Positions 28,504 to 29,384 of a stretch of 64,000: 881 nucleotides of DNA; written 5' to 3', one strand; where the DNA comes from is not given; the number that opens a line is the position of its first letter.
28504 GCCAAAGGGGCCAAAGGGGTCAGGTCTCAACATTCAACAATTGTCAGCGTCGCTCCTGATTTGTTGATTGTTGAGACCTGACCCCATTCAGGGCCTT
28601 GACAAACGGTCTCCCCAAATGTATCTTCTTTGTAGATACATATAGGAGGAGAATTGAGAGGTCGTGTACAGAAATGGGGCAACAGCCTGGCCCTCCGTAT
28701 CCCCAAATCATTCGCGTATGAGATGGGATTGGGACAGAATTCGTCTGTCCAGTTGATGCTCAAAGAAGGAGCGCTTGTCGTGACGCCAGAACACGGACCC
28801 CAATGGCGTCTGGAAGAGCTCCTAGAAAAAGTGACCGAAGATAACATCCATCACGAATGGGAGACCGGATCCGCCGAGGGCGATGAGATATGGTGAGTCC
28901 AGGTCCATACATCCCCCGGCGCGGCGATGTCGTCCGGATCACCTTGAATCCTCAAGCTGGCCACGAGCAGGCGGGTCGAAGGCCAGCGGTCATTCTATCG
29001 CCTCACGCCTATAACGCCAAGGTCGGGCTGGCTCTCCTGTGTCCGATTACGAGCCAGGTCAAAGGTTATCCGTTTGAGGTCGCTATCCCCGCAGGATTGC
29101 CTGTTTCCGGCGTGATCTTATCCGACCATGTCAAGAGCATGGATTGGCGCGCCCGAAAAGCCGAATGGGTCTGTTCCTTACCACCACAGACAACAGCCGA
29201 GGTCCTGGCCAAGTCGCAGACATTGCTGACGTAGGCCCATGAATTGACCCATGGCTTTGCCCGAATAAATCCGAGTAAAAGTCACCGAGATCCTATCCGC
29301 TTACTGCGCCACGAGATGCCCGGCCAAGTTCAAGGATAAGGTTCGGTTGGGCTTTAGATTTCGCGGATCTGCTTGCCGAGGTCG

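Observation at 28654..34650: Toxin-antitoxin / abortive-infection island I: mazEF, AbiEi/AbiEii-like, truncated DUF4143 ATPase, hicAB, phd-relE, RHH-relE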

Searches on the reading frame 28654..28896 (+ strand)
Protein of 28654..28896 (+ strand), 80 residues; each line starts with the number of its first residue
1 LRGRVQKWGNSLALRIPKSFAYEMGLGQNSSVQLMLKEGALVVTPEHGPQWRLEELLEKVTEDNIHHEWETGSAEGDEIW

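Call 3: search_protein_families(library=pfam, max_evalue=0.01, proteins=[window:28654-28896:+])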
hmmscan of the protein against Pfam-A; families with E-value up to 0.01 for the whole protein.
window:28654-28896:+ (80 aa): 1 family
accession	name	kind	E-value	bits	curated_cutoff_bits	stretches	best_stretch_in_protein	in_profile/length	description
PF04014.23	MazE_antitoxin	-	1.1e-08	35.3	24.7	1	5-47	1-44/48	Antidote-toxin recognition MazE, bacterial antitoxin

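Call 7: search_protein_families(library=ncbifam, max_evalue=0.01, proteins=[window:28654-28896:+])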
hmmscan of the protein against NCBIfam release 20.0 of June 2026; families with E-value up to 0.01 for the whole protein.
window:28654-28896:+ (80 aa): 4 families
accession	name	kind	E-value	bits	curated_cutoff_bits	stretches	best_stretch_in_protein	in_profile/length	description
NF007312.0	PRK09798.1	equivalog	3.4e-10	40.1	113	1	4-80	5-82/82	type II toxin-antitoxin system antitoxin MazE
NF008463.0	PRK11347.1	equivalog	8e-07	29.2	101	1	1-80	1-83/83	antitoxin ChpS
NF047862.1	VapBLeptosp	equivalog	0.0033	17.4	100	1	7-68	8-64/76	type II toxin-antitoxin system antitoxin VapB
NF052488.1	TAtMazEAgrob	equivalog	0.0056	16.8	130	1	4-62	6-69/87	type II toxin-antitoxin system antitoxin MazE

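Call 32: search_protein_families(library=padloc, max_evalue=0.001, proteins=[window:28654-28896:+])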
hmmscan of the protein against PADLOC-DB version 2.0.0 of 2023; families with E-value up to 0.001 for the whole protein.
window:28654-28896:+ (80 aa): 0 families

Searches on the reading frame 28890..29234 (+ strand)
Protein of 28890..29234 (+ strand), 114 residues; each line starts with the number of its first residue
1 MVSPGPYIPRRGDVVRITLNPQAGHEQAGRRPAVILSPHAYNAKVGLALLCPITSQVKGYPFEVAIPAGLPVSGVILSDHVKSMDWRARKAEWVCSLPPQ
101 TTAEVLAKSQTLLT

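Call 3: search_protein_families(library=pfam, max_evalue=0.01, proteins=[window:28890-29234:+])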
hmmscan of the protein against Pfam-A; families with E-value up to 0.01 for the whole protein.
window:28890-29234:+ (114 aa): 1 family
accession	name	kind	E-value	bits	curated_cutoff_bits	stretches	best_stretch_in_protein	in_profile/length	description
PF02452.23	PemK_toxin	-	1.9e-24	86.4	23.1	1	10-108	1-104/109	PemK-like, MazF-like toxin of type II toxin-antitoxin system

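Call 7: search_protein_families(library=ncbifam, max_evalue=0.01, proteins=[window:28890-29234:+])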
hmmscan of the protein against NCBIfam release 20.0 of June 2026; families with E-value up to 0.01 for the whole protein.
window:28890-29234:+ (114 aa): 3 families
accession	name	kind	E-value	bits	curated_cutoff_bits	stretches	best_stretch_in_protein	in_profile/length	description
NF007386.0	PRK09907.1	equivalog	1.1e-34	118.7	120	1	6-113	4-110/111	endoribonuclease MazF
NF007320.0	PRK09812.1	equivalog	2e-18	66.5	129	1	11-113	9-115/116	type II toxin-antitoxin system ChpB family toxin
NF052489.1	TAtMazFAgrob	equivalog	4.1e-12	45.9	150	1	8-109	5-111/118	type II toxin-antitoxin system toxin MazF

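Call 32: search_protein_families(library=padloc, max_evalue=0.001, proteins=[window:28890-29234:+])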
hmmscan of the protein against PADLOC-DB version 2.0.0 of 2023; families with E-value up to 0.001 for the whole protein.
window:28890-29234:+ (114 aa): 0 families
